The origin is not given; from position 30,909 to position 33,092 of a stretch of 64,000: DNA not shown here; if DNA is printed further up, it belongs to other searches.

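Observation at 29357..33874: Candidate novel peptide/protein-modification operon: RRE-M50 protease, SPFH-radical SAM/SPASM fusion, second radical SAM/SPASM, and a leaderless P/W/Y-rich repeat protein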

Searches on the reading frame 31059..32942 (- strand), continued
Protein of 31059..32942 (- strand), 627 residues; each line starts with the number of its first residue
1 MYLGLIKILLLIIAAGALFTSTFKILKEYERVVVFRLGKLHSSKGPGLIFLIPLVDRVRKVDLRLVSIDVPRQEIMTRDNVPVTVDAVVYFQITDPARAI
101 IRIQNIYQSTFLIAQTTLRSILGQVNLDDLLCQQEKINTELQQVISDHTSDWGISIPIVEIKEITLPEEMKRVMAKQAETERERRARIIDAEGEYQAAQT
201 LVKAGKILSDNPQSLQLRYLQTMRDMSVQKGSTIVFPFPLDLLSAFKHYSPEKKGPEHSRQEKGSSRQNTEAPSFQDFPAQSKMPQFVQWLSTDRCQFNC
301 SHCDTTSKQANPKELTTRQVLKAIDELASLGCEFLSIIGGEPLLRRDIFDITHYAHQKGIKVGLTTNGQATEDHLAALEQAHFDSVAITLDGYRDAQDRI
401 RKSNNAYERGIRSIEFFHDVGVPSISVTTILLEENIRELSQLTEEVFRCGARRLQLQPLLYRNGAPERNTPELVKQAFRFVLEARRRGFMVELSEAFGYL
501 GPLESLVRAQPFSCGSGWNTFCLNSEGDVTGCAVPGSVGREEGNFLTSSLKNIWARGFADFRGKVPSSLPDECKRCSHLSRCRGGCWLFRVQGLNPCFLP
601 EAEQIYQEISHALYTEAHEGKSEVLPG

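Call 94: predict_structure(alignment_id=A4)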
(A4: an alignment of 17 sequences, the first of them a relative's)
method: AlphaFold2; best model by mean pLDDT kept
length: 627 residues; sequences in the alignment: 17
mean_pLDDT: 64.8   pTM: 0.50
mean pLDDT of the five models: 64.8, 63.1, 61.4, 58.7, 57.1
residues with pLDDT >= 90: 39; 70-90: 285; 50-70: 116; < 50: 187
segments of 3 or more residues with pLDDT < 50: 28-63, 99-101, 204-282, 304-307, 513-518, 532-540, 559-566, 568-579, 581-595, 615-627
pLDDT, mean of each block of 10 residues (from residue 1): 74 80 56 37 36 32 61 80 82 63 65 80 80 79 81 78 76 69 66 62 47 43 35 23 30 30 28 32 63 59 51 78 88 74 67 90 78 72 85 86 84 90 87 88 92 85 71 92 87 78 76 48 68 39 72 63 47 47 46 57 82 47 31
secondary structure, 60 per line:
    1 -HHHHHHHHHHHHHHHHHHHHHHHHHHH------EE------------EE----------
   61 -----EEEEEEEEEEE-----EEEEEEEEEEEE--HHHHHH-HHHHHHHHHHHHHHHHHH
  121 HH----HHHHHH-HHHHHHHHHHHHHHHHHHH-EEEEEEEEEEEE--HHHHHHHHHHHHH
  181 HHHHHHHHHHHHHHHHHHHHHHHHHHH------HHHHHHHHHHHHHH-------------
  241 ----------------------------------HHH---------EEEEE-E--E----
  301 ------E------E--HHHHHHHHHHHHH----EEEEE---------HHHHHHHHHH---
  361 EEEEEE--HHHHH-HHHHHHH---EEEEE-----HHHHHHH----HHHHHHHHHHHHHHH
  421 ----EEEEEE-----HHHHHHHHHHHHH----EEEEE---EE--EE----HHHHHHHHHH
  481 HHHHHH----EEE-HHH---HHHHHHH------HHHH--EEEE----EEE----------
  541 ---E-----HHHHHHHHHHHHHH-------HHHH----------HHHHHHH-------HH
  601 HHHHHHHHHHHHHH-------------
elements in order: H2-28 E66-76 E82-93 H96-101 H103-122 H127-132 H134-152 E154-165 H168-207 H214-227 E287-291 H317-329 E334-338 H348-357 E361-366 H369-373 H375-381 E385-389 H395-401 H406-420 E425-430 H436-448 E453-457 H471-486 E491-493 H501-507 H514-517 E520-523 E528-530 H550-563 H571-574 H585-591 H599-614

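Call 97: search_solved_structures(query=window:31059-32942:-, max_evalue=0.00001)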
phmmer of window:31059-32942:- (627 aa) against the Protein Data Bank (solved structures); distinct sequences matched with E-value up to 0.00001: 32.
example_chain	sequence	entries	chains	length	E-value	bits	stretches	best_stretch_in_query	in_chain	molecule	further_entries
9wmj_A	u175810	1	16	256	1.2e-65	225.2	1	16-244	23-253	Stomatin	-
9oh9_A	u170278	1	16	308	1.4e-65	225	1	17-245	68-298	Stomatin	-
9wkz_A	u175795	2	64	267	1.4e-65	225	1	17-244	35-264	Stomatin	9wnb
9z7u_F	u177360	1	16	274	1.5e-65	224.9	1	17-244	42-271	Stomatin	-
3bk6_A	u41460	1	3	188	1.6e-51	178.5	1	58-231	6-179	PH stomatin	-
9zd2_F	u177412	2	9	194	4e-39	137.6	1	15-167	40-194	Stomatin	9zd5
8z5g_A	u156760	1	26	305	1.5e-33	119.2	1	6-198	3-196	Protein QmcA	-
8gn9_A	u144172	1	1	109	3.1e-31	111.6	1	61-167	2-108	Stomatin homolog PH1511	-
4fvg_A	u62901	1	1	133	9.9e-31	109.9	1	53-179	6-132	Stomatin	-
4fvj_A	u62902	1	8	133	1.5e-30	109.3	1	53-179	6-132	Stomatin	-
4fvf_A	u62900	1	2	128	2e-30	108.9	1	53-179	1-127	Stomatin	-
7wh3_A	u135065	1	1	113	5.1e-25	91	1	61-168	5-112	Stomatin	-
2rpb_A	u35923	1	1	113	4.4e-23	84.6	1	61-168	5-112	hypothetical membrane protein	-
6c8v_A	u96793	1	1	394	1.4e-16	63.2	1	293-587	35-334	Coenzyme PQQ synthesis protein E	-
6efn_A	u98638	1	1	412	1e-11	47.1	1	289-452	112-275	Sporulation killing factor maturation protein SkfB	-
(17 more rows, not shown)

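Call 101: search_protein_families(library=pfam, proteins=[L045:10205-11941:+], max_evalue=0.01)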
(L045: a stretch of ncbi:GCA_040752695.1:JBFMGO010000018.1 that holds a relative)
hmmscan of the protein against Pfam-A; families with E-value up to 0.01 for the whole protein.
L045:10205-11941:+ (578 aa): 2 families
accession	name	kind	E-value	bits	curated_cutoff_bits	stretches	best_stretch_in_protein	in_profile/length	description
PF00082.27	Peptidase_S8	-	6.2e-47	160.7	21.8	1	294-566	1-288/288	Subtilase family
PF22148.1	Fervidolysin_NPro-like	-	0.00015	22.5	21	1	191-260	14-81/81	Fervidolysin N-terminal prodomain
